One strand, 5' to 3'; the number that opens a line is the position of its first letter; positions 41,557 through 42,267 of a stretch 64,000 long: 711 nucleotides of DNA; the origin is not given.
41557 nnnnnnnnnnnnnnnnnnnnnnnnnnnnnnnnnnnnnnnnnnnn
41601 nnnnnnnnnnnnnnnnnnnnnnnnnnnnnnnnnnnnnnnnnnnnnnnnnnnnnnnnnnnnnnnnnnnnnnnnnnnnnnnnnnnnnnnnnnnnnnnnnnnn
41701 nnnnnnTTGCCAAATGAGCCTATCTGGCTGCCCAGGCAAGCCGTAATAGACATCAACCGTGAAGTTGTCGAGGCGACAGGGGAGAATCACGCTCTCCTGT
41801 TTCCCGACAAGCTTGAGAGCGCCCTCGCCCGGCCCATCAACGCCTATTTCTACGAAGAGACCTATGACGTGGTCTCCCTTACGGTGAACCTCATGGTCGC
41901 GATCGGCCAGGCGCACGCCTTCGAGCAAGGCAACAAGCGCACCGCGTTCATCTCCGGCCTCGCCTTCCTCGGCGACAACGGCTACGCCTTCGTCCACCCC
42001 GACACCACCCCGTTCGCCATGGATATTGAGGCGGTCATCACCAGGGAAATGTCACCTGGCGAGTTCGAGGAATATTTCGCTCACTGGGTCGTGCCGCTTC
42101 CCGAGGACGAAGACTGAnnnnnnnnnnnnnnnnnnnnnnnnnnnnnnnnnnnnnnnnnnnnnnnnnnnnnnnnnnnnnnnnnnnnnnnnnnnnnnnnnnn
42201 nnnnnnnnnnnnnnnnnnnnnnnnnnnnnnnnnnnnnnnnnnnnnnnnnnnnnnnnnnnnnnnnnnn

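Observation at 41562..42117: Doc (Fic-fold) toxin with a short upstream overlapping putative antitoxin: toxin-antitoxin addiction module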

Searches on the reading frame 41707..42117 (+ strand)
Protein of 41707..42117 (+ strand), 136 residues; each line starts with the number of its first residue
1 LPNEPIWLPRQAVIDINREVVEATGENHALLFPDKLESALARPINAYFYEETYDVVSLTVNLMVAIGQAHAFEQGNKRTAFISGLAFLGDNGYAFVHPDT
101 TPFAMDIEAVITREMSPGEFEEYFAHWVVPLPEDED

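Call 3: search_protein_families(library=pfam, proteins=[window:41707-42117:+], max_evalue=1)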
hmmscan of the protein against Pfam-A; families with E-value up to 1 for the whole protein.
window:41707-42117:+ (136 aa): 1 family
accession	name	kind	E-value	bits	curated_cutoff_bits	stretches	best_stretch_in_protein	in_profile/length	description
PF02661.23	Fic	-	2.6e-11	44.7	24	1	7-88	1-93/93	Fic/DOC family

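Call 4: search_protein_families(library=ncbifam, proteins=[window:41707-42117:+], max_evalue=1)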
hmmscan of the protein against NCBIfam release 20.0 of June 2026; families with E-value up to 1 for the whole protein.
window:41707-42117:+ (136 aa): 1 family
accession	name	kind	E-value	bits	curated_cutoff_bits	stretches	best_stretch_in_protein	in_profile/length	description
TIGR01550.1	DOC_P1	subfamily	1.9e-16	60.3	38.65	1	12-100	6-96/122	type II toxin-antitoxin system death-on-curing family toxin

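Call 13: find_related_loci(query=A2, collection=genome_contigs, flank=3000)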
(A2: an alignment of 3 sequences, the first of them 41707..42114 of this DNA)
Query A2 (136 aa) in genome_contigs; peptide patterns used: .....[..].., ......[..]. (x = any residue, [..] = any of these).
73 stretches matched a pattern, but none encodes a relative of the query by tblastn (E <= 1e-3).

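Call 14: find_related_loci(query=A2, collection=viral_contigs, flank=3000)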
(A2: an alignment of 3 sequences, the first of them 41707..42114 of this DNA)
Query A2 (136 aa) in viral_contigs; peptide patterns used: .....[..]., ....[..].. (x = any residue, [..] = any of these).
53 stretches matched a pattern, but none encodes a relative of the query by tblastn (E <= 1e-3).
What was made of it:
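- Tried and rejected: The first genome and viral scans, using a 3-sequence Doc alignment, confirmed nothing because the patterns came from the N-terminus (calls 13, 14).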

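Call 15: find_homologous_proteins(query=window:41707-42114:+, max_evalue=0.00001)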
Query window:41707-42114:+ (136 aa): 1221 proteins with E <= 0.00001 among 1472 candidates; the best 120 are listed.
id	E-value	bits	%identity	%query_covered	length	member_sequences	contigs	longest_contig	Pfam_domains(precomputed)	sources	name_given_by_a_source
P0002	6.7e-86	303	99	100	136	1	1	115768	PF02661.24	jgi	jgi:death-on-curing protein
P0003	1.0e-57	212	72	99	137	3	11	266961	PF02661.24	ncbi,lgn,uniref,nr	ncbi:type II toxin-antitoxin system death-on-curing family toxin (plasmid) [Sinorhizobium medicae]|u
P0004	1.7e-52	195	65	99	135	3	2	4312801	PF02661.24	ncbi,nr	ncbi:type II toxin-antitoxin system death-on-curing family toxin (plasmid) [Sinorhizobium meliloti]|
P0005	3.8e-45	171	60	96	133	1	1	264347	PF02661.24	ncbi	ncbi:type II toxin-antitoxin system death-on-curing family toxin [Mesorhizobium sp. 128a]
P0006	3.0e-44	169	61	95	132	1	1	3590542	PF02661.24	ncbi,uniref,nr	ncbi:type II toxin-antitoxin system death-on-curing family toxin [Peteryoungia desertarenae]|uniref:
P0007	6.3e-44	167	60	98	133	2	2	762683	PF02661.24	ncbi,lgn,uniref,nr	ncbi:type II toxin-antitoxin system death-on-curing family toxin [Mesorhizobium sp. M2D.F.Ca.ET.225.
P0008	9.4e-31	125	51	97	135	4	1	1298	PF02661.24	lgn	-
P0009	5.8e-30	122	53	93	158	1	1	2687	PF02661.24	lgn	-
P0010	6.1e-29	119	49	96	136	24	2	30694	PF02661.24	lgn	-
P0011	3.4e-28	117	47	96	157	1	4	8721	PF02661.24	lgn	-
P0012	4.6e-28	116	50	97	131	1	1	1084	PF02661.24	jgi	jgi:death-on-curing protein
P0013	6.8e-28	116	60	71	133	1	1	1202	PF02661.24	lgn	-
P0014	2.0e-27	114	48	97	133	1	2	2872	PF02661.24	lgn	-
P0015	2.9e-27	114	49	96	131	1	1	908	PF02661.24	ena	-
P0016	3.2e-27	113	48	97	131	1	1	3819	PF02661.24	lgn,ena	-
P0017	5.1e-27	113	48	95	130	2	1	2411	PF02661.24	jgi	jgi:death on curing protein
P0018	6.5e-27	112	48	97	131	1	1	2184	PF02661.24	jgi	-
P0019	7.1e-27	112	49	96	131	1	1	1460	PF02661.24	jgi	jgi:death on curing protein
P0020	9.1e-27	112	47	90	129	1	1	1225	PF02661.24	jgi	jgi:death on curing protein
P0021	9.7e-27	112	48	96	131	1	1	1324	PF02661.24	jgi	-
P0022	1.0e-26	112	58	76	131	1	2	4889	PF02661.24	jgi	jgi:death-on-curing protein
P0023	1.3e-26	111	52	96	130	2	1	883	PF02661.24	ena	-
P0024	1.4e-26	111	47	90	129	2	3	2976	PF02661.24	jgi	-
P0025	2.3e-26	111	52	97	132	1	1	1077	PF02661.24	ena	-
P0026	2.9e-26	110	49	97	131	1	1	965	PF02661.24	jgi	jgi:death-on-curing protein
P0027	3.2e-26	110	51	88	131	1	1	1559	PF02661.24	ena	-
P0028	3.5e-26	110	50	97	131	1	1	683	PF02661.24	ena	-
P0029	3.7e-26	110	50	97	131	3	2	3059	PF02661.24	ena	-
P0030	4.5e-26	110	48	95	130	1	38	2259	PF02661.24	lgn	-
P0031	4.6e-26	110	49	95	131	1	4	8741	PF02661.24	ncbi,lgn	ncbi:MAG: type II toxin-antitoxin system death-on-curing family toxin [Stellaceae bacterium]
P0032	4.8e-26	110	49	95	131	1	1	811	PF02661.24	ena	-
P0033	6.0e-26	109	42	96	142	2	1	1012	PF02661.24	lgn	-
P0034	7.2e-26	109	49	97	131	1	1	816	PF02661.24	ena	-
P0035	8.1e-26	109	49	96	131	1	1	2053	PF02661.24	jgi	jgi:death on curing protein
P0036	9.0e-26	109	48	97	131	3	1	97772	PF02661.24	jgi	jgi:death-on-curing protein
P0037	1.2e-25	108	53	88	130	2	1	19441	PF02661.24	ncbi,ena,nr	ncbi:MAG: type II toxin-antitoxin system death-on-curing family toxin [Alphaproteobacteria bacterium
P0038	1.5e-25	108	48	97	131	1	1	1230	PF02661.24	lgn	-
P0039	1.8e-25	108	49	96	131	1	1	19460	PF02661.24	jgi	jgi:death-on-curing protein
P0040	1.9e-25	108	52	96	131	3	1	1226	PF02661.24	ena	-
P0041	2.2e-25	107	53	88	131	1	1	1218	PF02661.24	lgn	-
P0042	2.2e-25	107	48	96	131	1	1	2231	PF02661.24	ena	-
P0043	2.3e-25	107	51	96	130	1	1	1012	PF02661.24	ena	-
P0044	2.5e-25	107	47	97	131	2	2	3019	PF02661.24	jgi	jgi:death on curing protein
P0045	2.6e-25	107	48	96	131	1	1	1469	PF02661.24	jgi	jgi:death-on-curing protein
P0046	2.9e-25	107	48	97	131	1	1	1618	PF02661.24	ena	-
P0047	3.0e-25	107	45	98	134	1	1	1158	PF02661.24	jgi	jgi:death-on-curing protein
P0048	3.2e-25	107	50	96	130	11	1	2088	PF02661.24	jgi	jgi:death-on-curing protein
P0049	3.4e-25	107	48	97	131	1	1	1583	PF02661.24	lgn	-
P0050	4.1e-25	107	48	88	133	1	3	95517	PF02661.24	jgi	jgi:death-on-curing protein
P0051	4.2e-25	107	47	90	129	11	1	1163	PF02661.24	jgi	jgi:death-on-curing protein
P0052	4.2e-25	107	50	96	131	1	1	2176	PF02661.24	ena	-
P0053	4.2e-25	107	47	96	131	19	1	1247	PF02661.24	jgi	jgi:death on curing protein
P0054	4.3e-25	106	51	96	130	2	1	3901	PF02661.24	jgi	jgi:death on curing protein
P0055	4.3e-25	106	48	96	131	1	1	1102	PF02661.24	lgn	-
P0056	4.5e-25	106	56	79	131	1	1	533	PF02661.24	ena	-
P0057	4.5e-25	106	48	95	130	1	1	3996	PF02661.24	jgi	jgi:death-on-curing protein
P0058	4.6e-25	106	52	88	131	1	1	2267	PF02661.24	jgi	jgi:death on curing protein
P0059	4.8e-25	106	49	96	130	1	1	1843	PF02661.24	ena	-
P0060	5.3e-25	106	49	97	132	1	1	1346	PF02661.24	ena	-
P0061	5.8e-25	106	49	96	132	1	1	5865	PF02661.24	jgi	jgi:death on curing protein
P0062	6.0e-25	106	48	96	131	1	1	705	PF02661.24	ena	-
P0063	6.0e-25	106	51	88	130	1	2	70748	PF02661.24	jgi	jgi:death on curing protein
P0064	6.1e-25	106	49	96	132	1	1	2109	PF02661.24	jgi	jgi:death on curing protein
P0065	6.1e-25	106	49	96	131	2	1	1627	PF02661.24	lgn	-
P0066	6.3e-25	106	53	88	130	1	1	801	PF02661.24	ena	-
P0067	6.4e-25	106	48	95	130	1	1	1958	PF02661.24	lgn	-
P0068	6.5e-25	106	51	96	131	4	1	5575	PF02661.24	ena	-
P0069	6.6e-25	106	47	97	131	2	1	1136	PF02661.24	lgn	-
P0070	6.9e-25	106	52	88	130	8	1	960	PF02661.24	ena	-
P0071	8.9e-25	105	49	97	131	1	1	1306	PF02661.24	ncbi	-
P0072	9.2e-25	105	48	97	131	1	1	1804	PF02661.24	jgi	-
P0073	1.1e-24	105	43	95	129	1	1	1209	PF02661.24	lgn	-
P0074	1.2e-24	105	48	95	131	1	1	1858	PF02661.24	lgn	-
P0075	1.2e-24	105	49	96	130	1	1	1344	PF02661.24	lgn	-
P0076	1.2e-24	105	48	96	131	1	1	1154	PF02661.24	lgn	-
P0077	1.2e-24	105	47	97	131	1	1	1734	PF02661.24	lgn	-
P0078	1.6e-24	105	48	96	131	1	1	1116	PF02661.24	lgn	-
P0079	1.7e-24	105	48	97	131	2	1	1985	PF02661.24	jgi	jgi:death-on-curing protein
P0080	1.8e-24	104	53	88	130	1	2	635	PF02661.24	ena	-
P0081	2.1e-24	104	48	97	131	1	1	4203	PF02661.24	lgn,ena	-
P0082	2.3e-24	104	49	97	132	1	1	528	PF02661.24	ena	-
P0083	2.3e-24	104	48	96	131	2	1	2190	PF02661.24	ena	-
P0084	2.4e-24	104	44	97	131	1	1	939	PF02661.24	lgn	-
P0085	2.5e-24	104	56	79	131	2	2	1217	PF02661.24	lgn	-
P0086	3.0e-24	104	48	96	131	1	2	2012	PF02661.24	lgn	-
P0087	3.1e-24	104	48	96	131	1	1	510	PF02661.24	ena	-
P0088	3.2e-24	104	48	96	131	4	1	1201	PF02661.24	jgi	jgi:death-on-curing protein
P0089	3.7e-24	103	49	95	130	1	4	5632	PF02661.24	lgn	-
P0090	3.7e-24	103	48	97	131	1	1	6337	PF02661.24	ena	-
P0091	4.0e-24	103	47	99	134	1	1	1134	PF02661.24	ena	-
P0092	4.2e-24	103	45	97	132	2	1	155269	PF02661.24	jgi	-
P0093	4.6e-24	103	48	97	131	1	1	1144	PF02661.24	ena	-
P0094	4.9e-24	103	49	96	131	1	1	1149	PF02661.24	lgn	-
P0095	5.1e-24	103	48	88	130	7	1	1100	PF02661.24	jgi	-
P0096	5.7e-24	103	48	96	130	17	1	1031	PF02661.24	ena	-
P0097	6.0e-24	103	48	97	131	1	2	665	PF02661.24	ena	-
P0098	6.0e-24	103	49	96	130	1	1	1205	PF02661.24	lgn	-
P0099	6.1e-24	103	48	96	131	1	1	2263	PF02661.24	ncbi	-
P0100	6.6e-24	103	47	96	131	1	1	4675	PF02661.24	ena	-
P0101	7.1e-24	103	48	97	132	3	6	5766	PF02661.24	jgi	jgi:death-on-curing protein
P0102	7.5e-24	102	49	88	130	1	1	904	PF02661.24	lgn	-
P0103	8.3e-24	102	48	96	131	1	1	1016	PF02661.24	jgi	jgi:death on curing protein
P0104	8.6e-24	102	49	97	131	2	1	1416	PF02661.24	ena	-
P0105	9.1e-24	102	49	96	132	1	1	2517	PF02661.24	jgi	jgi:death-on-curing protein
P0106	9.6e-24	102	48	94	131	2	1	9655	PF02661.24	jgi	jgi:death-on-curing protein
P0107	9.7e-24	102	48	97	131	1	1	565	PF02661.24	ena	-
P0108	1.0e-23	102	46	96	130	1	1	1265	PF02661.24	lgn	-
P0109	1.1e-23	102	49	88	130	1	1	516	PF02661.24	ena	-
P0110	1.1e-23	102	45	96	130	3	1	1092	PF02661.24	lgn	-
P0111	1.1e-23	102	46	97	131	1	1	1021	PF02661.24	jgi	jgi:death on curing protein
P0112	1.2e-23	102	48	96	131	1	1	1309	PF02661.24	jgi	-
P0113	1.3e-23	102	47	96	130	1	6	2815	PF02661.24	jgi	jgi:death-on-curing protein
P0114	1.3e-23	102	49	96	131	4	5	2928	PF02661.24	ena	-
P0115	1.4e-23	102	45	97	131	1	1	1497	PF02661.24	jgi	jgi:death on curing protein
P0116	1.5e-23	102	48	96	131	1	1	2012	PF02661.24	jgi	jgi:death-on-curing protein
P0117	1.5e-23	102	48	96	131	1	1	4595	PF02661.24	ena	-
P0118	1.5e-23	101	48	97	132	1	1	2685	PF02661.24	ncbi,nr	ncbi:MAG TPA: type II toxin-antitoxin system death-on-curing family toxin [Stellaceae bacterium]|nr:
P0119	1.5e-23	101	47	98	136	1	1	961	PF02661.24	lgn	-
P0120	1.5e-23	101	43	95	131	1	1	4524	PF02661.24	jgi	jgi:death-on-curing protein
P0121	1.6e-23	101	46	97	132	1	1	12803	PF02661.24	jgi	jgi:death on curing protein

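Call 16: find_encoding_contigs(protein=P0005, flank=3000, max_places=2)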
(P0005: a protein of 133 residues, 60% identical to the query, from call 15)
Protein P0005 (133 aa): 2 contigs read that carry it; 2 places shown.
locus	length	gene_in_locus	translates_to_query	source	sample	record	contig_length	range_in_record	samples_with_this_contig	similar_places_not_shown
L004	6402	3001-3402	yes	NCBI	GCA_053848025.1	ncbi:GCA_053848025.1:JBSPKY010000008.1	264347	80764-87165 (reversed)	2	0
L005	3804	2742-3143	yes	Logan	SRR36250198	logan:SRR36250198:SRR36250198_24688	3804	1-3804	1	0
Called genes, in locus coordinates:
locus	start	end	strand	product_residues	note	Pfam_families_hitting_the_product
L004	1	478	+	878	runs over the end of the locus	PF12708:Pect-lyase_RHGA_epim, PF13884:Peptidase_S74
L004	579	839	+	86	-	PF25612:DUF7940 (faint)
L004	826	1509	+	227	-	PF00959:Phage_lysozyme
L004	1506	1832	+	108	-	-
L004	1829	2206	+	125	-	-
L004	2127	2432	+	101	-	-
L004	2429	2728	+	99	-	-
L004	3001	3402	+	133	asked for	PF02661:Fic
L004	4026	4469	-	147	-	PF05443:ROS_MUCR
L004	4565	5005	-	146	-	-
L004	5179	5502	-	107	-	PF12728:HTH_17 (weak)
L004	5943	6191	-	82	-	-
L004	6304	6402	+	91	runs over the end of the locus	-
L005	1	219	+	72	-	?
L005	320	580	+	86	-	PF25612:DUF7940 (faint)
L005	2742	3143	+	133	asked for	PF02661:Fic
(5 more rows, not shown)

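Call 17: find_encoding_contigs(protein=P0006, flank=3000, max_places=2)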
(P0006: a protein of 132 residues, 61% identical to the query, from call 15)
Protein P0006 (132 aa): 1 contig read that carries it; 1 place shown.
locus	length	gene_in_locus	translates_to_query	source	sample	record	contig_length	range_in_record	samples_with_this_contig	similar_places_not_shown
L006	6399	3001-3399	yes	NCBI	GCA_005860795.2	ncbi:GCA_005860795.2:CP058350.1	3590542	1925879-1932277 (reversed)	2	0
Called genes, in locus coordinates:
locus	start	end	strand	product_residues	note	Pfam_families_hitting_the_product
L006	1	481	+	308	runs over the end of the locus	PF00753:Lactamase_B, PF17778:WHD_BLACT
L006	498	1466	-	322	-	PF07386:DUF1499 (weak)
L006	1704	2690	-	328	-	-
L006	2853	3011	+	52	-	-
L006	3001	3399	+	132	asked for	PF02661:Fic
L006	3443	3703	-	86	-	PF21716:dnstrm_HI1420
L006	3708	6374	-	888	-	PF01326:PPDK_N, PF00391:PEP-utilizers, PF02896:PEP-utilizers_C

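Call 18: find_encoding_contigs(protein=P0007, flank=3000, max_places=2)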
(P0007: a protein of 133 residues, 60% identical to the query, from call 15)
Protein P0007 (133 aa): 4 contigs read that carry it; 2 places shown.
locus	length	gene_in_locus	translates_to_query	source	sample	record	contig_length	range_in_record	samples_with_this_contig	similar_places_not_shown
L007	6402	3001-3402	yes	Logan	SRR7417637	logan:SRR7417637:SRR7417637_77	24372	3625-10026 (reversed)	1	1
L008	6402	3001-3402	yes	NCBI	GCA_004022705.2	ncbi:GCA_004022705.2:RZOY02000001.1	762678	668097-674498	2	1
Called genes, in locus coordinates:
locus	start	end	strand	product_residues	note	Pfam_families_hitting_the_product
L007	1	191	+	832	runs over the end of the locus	-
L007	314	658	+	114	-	PF27300:YdcA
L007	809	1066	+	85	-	PF25612:DUF7940 (faint)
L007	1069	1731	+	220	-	PF00959:Phage_lysozyme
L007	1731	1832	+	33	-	-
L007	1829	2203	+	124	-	-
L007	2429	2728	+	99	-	-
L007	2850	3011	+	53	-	-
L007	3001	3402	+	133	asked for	PF02661:Fic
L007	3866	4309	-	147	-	PF05443:ROS_MUCR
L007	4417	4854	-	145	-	-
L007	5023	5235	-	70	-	-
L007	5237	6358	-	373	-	PF00589:Phage_integrase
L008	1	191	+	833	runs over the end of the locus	-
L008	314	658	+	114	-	PF27300:YdcA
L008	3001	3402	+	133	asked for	PF02661:Fic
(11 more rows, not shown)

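Call 19: find_encoding_contigs(protein=P0010, flank=3000, max_places=2)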
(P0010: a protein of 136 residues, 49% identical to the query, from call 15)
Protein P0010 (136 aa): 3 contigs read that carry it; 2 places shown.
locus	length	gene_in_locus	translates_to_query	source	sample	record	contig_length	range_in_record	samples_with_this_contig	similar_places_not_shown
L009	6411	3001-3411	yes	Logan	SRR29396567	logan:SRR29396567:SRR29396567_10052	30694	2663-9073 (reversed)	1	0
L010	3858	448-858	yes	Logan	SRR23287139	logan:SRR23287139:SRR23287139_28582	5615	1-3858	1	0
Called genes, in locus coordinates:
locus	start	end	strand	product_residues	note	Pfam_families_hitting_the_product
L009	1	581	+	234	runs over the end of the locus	PF00565:SNase (faint)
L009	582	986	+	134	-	-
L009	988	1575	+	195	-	-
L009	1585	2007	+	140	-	-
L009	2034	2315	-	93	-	-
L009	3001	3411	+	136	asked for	PF02661:Fic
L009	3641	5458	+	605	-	PF13175:AAA_15, PF13304:AAA_21, PF13175:AAA_15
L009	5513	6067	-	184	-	PF00239:Resolvase, PF02796:HTH_7 (weak)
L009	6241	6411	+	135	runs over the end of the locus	PF00239:Resolvase, PF02796:HTH_7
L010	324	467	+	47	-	-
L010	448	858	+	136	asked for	PF02661:Fic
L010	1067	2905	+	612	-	PF13175:AAA_15, PF13304:AAA_21 (faint), PF13175:AAA_15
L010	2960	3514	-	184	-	PF00239:Resolvase, PF02796:HTH_7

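Call 20: find_encoding_contigs(protein=P0036, flank=3000, max_places=2)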
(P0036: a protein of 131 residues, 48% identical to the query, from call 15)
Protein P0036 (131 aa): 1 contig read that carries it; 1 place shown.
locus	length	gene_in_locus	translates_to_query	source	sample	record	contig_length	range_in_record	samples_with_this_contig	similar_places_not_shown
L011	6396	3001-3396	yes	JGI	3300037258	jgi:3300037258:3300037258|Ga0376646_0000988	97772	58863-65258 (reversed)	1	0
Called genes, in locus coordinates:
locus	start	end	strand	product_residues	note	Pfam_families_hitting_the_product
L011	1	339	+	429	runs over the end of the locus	PF00211:Guanylate_cyc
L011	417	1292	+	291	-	-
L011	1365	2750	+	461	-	PF03486:HI0933_like (faint), PF07992:Pyr_redox_2, PF13738:Pyr_redox_3, PF00070:Pyr_redox, PF02852:Pyr_redox_dim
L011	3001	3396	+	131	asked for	PF02661:Fic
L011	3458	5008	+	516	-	PF03023:MurJ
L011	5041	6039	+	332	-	PF00579:tRNA-synt_1b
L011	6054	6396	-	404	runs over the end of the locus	PF06559:DCD_N, PF22769:DCD, PF22569:DCD_C, PF22769:DCD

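Call 21: find_encoding_contigs(protein=P0092, flank=3000, max_places=2)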
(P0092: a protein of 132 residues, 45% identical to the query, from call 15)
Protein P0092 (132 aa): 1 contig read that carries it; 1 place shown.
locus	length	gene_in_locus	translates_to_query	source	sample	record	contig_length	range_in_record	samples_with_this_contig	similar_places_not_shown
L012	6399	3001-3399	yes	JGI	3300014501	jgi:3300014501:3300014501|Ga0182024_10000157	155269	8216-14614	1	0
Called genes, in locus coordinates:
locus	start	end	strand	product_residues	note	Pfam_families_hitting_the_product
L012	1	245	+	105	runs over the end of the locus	-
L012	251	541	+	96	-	-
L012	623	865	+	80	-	PF04014:MazE_antitoxin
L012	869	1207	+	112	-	PF02452:PemK_toxin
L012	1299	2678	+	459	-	PF03486:HI0933_like (faint), PF07992:Pyr_redox_2, PF13738:Pyr_redox_3, PF00070:Pyr_redox, PF02852:Pyr_redox_dim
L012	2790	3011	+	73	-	-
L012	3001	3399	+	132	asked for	PF02661:Fic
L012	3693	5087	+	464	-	PF01474:DAHP_synth_2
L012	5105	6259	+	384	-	-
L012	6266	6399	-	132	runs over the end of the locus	PF00072:Response_reg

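Call 22: find_encoding_contigs(protein=P0050, flank=3000, max_places=3)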
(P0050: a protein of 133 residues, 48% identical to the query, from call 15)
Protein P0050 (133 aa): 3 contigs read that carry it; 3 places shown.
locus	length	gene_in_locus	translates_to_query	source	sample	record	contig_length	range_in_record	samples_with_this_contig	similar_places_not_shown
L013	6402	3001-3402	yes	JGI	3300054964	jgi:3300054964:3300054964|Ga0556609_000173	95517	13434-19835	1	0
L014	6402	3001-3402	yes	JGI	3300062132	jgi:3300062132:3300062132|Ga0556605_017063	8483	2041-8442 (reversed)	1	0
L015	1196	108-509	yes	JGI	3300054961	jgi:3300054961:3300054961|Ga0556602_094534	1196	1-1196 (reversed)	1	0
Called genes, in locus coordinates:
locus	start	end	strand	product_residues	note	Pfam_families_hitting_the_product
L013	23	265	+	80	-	PF04014:MazE_antitoxin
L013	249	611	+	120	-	PF02452:PemK_toxin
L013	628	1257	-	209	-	PF00891:Methyltransf_2 (weak), PF13489:Methyltransf_23 (weak), PF05175:MTS, PF13847:Methyltransf_31, PF08241:Methyltransf_11, PF08242:Methyltransf_12, PF13649:Methyltransf_25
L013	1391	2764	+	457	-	PF07992:Pyr_redox_2, PF13738:Pyr_redox_3, PF00070:Pyr_redox, PF02852:Pyr_redox_dim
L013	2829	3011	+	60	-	-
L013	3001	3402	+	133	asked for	PF02661:Fic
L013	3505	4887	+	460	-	PF01474:DAHP_synth_2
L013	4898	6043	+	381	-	-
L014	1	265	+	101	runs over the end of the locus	?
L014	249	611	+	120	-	PF02452:PemK_toxin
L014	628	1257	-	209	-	PF00891:Methyltransf_2 (weak), PF13489:Methyltransf_23 (weak), PF05175:MTS, PF13847:Methyltransf_31, PF08241:Methyltransf_11, PF08242:Methyltransf_12, PF13649:Methyltransf_25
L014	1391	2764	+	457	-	PF07992:Pyr_redox_2, PF13738:Pyr_redox_3, PF00070:Pyr_redox, PF02852:Pyr_redox_dim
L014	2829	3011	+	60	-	-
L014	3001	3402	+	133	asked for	PF02661:Fic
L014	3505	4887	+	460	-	PF01474:DAHP_synth_2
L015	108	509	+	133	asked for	PF02661:Fic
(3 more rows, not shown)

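Call 30: search_dna_similar(query=window:41707-42114:+, collection=phages, mode=protein, max_rows=30, max_evalue=0.001)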
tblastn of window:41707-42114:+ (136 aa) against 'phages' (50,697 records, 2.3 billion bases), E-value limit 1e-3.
Records with a match: 16; places in all: 16; records where one place covers at least 80% of the query: 6.
Best place of each record, by identity: <60% 16.
By first word of the organism name: Burkholderia 5; Mycobacterium 3; Rhizobium 2; Pseudomonas 2; Salmonella 2; Moorella 1; Escherichia 1.
By host as written in the record: Burkholderia sp. 4; Rhizobium phaseoli Y3_1 1; Rhizobium phaseoli Y3_56 1; Pseudomonas aeruginosa 1; Pseudomonas aeruginosa 188 1; Salmonella enterica subsp. enterica serovar Worthington ... 1; Mycobacterium abscessus GD68 1; Mycobacterium abscessus GD04 1; and 5 more.
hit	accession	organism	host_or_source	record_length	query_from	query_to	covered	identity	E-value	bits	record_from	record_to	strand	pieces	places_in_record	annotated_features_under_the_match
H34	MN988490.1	Rhizobium phage RHph_Y3_1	Rhizobium phaseoli Y3_1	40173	5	120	85%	46.6%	4e-21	93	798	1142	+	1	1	Fic/DOC family toxin protein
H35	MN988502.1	Rhizobium phage RHph_Y3_56_1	Rhizobium phaseoli Y3_56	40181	5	120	85%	46.6%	4e-21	93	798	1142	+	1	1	Fic/DOC family toxin protein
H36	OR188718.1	Pseudomonas phage LPPA56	Pseudomonas aeruginosa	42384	7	127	89%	34.1%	4e-12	67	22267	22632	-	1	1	hypothetical protein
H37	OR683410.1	Pseudomonas phage Sirocco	Pseudomonas aeruginosa 188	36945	7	127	89%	30.1%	9e-9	58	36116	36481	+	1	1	type II toxin-antitoxin system death-on-curing family toxin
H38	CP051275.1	Salmonella phage SW-37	Salmonella enterica subsp. enterica ...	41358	7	98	68%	36.2%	1e-4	67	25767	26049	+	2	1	record has no annotation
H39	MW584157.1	Mycobacterium phage prophi68-1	Mycobacterium abscessus GD68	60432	8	116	80%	30.4%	4e-5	47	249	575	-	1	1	2: antitoxin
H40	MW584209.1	Mycobacterium phage prophiGD04-1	Mycobacterium abscessus GD04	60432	8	116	80%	30.4%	4e-5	47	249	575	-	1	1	2: antitoxin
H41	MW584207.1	Mycobacterium phage prophiGD12-2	Mycobacterium abscessus GD12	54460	8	92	63%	36.0%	5e-6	50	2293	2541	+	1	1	3: antitoxin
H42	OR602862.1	Moorella phage MTATph1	Moorella thermoacetica DSM 103132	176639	7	92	63%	33.3%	4e-6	50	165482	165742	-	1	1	Doc-like toxin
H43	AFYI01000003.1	Salmonella enterica subsp. enterica serovar Infantis str. ...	Homo sapiens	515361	33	109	57%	35.9%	3e-5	48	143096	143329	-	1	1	toxin-antitoxin system, toxin component, Fic family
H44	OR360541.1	Burkholderia phage phiBtTUL1a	Burkholderia pseudomallei Bp82, ...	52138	36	93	43%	44.8%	9e-5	46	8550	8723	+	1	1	toxin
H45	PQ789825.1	Burkholderia phage vB_SR1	Burkholderia sp.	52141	36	93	43%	44.8%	9e-5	46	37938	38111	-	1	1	toxin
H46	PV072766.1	Burkholderia phage vB_E253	Burkholderia sp.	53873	36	93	43%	44.8%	9e-5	46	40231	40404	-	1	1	toxin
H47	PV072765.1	Burkholderia phage vB_PR1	Burkholderia sp.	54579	36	93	43%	44.8%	9e-5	46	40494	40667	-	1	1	toxin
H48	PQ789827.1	Burkholderia phage vB_PR2b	Burkholderia sp.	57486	36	93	43%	44.8%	9e-5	46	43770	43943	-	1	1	toxin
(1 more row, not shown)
